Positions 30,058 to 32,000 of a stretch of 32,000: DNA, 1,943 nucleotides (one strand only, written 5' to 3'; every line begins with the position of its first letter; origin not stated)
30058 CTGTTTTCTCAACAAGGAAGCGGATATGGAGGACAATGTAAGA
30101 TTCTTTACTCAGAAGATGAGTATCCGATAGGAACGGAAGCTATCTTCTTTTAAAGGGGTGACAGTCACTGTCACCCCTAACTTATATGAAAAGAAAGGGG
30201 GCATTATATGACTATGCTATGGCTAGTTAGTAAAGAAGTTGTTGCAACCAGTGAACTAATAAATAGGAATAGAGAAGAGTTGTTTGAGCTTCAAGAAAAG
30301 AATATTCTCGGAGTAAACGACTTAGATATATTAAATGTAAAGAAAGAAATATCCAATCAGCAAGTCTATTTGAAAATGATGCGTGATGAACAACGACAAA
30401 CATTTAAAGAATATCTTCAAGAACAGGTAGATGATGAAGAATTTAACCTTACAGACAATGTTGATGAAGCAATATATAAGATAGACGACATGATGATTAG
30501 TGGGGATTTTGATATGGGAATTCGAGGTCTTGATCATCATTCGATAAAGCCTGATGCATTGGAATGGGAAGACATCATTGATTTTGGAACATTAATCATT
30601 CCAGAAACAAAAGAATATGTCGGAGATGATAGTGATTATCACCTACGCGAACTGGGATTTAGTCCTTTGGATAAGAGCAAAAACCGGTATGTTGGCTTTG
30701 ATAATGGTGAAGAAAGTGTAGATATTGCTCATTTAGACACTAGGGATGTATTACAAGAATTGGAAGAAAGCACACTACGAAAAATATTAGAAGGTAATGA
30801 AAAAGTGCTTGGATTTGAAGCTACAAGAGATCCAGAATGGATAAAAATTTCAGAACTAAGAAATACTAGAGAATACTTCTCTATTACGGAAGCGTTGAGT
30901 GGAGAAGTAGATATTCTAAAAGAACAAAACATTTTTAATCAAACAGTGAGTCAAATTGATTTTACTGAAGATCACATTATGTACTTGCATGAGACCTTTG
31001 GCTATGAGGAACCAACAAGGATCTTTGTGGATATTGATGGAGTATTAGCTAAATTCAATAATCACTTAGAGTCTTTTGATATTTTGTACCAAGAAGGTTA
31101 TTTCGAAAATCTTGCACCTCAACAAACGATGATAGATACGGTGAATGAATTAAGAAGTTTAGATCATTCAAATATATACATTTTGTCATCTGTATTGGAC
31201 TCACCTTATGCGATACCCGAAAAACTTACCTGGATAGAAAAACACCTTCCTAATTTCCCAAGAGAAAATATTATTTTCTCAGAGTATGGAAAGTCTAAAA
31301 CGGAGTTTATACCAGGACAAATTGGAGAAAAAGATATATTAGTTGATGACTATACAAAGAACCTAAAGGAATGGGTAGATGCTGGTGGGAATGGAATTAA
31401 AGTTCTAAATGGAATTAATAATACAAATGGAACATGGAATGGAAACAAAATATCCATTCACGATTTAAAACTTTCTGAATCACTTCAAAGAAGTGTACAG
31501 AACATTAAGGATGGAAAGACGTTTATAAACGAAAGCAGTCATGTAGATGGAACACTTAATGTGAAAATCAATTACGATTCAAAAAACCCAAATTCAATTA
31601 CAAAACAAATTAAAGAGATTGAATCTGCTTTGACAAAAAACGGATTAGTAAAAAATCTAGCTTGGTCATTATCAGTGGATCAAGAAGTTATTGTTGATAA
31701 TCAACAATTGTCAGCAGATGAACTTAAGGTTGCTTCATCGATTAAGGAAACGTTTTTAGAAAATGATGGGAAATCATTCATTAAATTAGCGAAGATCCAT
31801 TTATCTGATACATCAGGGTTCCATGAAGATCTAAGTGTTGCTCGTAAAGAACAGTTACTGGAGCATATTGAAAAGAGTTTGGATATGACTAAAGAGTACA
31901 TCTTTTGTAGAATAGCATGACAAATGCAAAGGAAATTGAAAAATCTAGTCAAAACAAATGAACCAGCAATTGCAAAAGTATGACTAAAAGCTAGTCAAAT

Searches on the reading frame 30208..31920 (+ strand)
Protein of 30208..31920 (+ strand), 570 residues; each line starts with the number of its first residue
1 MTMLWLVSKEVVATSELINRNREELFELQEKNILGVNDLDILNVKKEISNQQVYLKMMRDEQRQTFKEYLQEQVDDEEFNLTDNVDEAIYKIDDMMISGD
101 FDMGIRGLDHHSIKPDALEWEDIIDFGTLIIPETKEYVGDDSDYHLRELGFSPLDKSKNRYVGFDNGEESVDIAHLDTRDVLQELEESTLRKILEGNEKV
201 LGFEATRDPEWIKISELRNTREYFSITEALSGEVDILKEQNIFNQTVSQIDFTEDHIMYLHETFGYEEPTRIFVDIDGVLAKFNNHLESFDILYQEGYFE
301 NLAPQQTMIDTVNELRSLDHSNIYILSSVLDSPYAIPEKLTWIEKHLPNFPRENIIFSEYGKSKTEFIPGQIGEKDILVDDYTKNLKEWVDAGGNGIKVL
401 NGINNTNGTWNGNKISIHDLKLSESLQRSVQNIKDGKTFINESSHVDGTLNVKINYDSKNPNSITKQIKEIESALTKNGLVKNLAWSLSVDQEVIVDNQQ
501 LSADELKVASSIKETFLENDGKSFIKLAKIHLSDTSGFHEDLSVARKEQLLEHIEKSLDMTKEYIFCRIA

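Call 9: search_protein_families(library=pfam, proteins=[window:30208-31920:+], max_evalue=0.01)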
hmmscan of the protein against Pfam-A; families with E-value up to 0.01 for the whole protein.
window:30208-31920:+ (570 aa): 1 family
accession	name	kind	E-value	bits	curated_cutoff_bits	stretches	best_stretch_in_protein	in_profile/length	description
PF06941.18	NT5C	-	5.5e-09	36.6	24.8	1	292-389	56-143/180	5' nucleotidase, deoxy (Pyrimidine), cytosolic type C protein (NT5C)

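Call 40: find_encoding_contigs(protein=window:30208-31920:+, flank=10000, max_places=3)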
Protein window:30208-31920:+ (570 aa): 1 contig read that carries it; 1 place shown.
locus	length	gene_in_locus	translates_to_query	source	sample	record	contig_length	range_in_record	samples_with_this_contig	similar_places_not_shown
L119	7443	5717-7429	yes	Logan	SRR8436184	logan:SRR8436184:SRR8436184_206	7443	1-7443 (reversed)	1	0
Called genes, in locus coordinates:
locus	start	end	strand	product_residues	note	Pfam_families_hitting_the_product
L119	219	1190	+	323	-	-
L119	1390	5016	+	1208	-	PF17802:SpaA, PF00746:Gram_pos_anchor (weak)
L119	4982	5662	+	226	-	-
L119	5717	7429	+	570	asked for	PF06941:NT5C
